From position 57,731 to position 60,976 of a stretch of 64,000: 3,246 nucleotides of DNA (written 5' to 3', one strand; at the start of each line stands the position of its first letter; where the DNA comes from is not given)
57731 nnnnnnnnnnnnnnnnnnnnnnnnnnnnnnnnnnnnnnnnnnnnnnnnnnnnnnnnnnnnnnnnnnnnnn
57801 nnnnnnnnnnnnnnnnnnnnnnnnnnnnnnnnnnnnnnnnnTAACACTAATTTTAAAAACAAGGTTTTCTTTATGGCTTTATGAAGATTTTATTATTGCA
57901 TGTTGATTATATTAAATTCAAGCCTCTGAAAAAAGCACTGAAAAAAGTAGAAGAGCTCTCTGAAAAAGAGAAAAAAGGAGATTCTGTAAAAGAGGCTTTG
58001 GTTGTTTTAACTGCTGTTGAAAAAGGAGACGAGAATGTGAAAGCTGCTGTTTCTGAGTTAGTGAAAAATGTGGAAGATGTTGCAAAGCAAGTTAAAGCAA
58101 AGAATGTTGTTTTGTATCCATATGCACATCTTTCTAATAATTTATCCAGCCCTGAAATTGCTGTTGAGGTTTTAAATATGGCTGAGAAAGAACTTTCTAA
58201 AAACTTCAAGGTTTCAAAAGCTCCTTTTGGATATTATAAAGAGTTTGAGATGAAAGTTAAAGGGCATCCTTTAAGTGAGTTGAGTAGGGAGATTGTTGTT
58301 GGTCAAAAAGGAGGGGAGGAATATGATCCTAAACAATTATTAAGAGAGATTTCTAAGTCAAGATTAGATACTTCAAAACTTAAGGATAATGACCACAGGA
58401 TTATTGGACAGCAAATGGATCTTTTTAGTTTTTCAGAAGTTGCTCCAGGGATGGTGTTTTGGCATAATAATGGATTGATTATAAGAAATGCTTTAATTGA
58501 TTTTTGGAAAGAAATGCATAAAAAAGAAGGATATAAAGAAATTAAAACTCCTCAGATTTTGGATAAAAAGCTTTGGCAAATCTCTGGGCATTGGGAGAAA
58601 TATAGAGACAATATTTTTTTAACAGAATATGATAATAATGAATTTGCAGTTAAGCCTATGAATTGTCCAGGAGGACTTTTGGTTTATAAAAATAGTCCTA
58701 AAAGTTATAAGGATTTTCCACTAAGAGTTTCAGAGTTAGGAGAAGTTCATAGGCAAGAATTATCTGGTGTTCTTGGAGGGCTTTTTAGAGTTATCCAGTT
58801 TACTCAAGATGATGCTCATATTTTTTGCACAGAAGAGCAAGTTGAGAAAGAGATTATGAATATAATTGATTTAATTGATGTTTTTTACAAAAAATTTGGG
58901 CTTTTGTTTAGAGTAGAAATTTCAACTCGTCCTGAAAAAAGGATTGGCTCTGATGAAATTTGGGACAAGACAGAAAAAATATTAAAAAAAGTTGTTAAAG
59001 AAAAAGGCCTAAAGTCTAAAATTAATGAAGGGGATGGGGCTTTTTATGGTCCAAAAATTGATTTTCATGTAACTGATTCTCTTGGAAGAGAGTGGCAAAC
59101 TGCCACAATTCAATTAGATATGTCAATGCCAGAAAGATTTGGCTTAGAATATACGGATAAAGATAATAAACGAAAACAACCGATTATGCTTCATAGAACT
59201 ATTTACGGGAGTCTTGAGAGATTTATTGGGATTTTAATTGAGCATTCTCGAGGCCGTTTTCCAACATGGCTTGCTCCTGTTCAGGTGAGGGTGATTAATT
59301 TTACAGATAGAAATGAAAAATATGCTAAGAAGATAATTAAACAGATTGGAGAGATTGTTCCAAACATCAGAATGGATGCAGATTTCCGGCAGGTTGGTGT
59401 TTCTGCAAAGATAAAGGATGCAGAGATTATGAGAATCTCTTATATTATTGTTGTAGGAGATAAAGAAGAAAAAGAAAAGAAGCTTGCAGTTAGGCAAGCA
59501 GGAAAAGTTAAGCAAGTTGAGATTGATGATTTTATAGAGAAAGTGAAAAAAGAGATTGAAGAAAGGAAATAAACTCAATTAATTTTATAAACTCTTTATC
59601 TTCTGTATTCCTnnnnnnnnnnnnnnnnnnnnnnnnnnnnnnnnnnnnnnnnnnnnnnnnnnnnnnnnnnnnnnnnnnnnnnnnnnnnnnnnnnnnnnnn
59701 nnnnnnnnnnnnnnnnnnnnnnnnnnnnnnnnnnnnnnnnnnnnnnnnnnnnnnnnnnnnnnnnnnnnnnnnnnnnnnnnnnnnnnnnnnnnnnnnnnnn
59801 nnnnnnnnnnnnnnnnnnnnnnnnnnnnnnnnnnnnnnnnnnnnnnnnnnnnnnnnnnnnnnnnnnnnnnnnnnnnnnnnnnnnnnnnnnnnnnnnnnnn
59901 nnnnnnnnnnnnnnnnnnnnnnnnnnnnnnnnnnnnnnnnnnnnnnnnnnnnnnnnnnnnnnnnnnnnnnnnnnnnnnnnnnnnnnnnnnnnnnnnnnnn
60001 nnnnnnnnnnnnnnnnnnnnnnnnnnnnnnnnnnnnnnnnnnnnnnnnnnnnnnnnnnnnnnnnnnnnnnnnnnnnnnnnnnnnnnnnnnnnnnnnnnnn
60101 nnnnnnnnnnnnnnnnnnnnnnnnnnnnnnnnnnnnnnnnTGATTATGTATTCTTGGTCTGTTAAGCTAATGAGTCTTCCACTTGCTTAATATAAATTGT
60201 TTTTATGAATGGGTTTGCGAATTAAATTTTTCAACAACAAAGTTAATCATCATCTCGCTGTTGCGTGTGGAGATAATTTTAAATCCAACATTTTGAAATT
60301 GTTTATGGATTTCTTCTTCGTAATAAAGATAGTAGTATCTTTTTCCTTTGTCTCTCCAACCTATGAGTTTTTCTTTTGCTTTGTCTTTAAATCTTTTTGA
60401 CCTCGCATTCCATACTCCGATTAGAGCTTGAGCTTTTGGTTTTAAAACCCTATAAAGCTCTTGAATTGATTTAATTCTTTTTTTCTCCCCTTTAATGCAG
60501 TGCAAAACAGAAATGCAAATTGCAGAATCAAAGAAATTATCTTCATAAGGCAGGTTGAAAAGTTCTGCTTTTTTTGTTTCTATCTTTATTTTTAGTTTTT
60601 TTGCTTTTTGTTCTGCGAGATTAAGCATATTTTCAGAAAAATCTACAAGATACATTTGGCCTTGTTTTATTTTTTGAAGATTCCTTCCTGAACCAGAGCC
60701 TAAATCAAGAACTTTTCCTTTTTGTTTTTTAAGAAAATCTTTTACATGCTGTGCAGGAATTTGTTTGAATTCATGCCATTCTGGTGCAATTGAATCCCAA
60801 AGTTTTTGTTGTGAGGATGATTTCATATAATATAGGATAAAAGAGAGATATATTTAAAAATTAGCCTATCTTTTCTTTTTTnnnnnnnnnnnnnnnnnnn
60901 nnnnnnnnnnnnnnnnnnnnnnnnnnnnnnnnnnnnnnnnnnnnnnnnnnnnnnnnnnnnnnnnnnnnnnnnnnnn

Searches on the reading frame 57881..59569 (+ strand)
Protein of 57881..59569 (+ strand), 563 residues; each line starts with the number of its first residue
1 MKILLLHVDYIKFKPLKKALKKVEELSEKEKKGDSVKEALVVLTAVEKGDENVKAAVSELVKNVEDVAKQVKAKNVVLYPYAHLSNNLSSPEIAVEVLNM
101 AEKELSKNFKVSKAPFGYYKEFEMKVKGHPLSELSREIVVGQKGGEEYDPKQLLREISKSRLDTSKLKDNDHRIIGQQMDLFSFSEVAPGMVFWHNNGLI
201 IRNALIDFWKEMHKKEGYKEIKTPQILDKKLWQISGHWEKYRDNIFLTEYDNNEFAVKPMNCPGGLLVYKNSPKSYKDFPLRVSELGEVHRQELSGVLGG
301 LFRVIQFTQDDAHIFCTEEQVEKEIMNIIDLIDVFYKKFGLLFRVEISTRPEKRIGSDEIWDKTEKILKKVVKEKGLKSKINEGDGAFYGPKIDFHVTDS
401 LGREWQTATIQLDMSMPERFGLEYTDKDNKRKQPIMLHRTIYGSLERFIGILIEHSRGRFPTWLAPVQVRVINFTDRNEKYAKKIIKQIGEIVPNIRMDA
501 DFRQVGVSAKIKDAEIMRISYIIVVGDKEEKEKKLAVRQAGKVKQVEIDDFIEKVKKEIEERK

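Call 84: search_protein_families(library=pfam, max_evalue=0.0001, proteins=[window:57881-59569:+])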
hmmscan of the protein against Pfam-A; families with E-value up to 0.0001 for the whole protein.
window:57881-59569:+ (563 aa): 3 families
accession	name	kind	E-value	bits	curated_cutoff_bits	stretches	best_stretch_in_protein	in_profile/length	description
PF08915.16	tRNA-Thr_ED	-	9.4e-49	165.5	30.2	1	1-138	1-137/137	Archaea-specific editing domain of threonyl-tRNA synthetase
PF00587.30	tRNA-synt_2b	-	1.4e-45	155.9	29.3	1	246-455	1-178/179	tRNA synthetase class II core domain (G, H, P, S and T)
PF03129.25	HGTP_anticodon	-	5.9e-09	36.4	21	1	468-557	1-93/94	Anticodon binding domain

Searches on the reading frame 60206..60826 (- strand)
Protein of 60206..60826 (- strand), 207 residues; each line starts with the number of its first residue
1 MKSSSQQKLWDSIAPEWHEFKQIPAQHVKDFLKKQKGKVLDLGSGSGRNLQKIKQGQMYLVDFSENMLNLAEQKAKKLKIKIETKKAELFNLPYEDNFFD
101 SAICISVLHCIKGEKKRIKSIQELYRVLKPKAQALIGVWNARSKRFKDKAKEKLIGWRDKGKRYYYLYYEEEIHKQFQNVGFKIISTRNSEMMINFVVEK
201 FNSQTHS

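Call 84: search_protein_families(library=pfam, max_evalue=0.0001, proteins=[window:60206-60826:-])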
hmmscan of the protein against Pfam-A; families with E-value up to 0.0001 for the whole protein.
window:60206-60826:- (207 aa): 6 families
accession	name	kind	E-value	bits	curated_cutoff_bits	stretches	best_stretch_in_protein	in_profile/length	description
PF08241.18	Methyltransf_11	-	1.2e-18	67.9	21.2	1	40-134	1-93/95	Methyltransferase domain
PF13649.12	Methyltransf_25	-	5e-18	66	27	1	39-130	1-95/97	Methyltransferase domain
PF13847.12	Methyltransf_31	-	1.5e-17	64.1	27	1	34-153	2-129/145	Methyltransferase domain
PF13489.12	Methyltransf_23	-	2.5e-14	53.8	27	1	24-186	9-163/164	Methyltransferase domain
PF08242.18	Methyltransf_12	-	1.1e-11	45.7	30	1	40-131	1-95/98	Methyltransferase domain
PF01209.24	Ubie_methyltran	-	3e-11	43.6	20.1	1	33-133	45-148/233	ubiE/COQ5 methyltransferase family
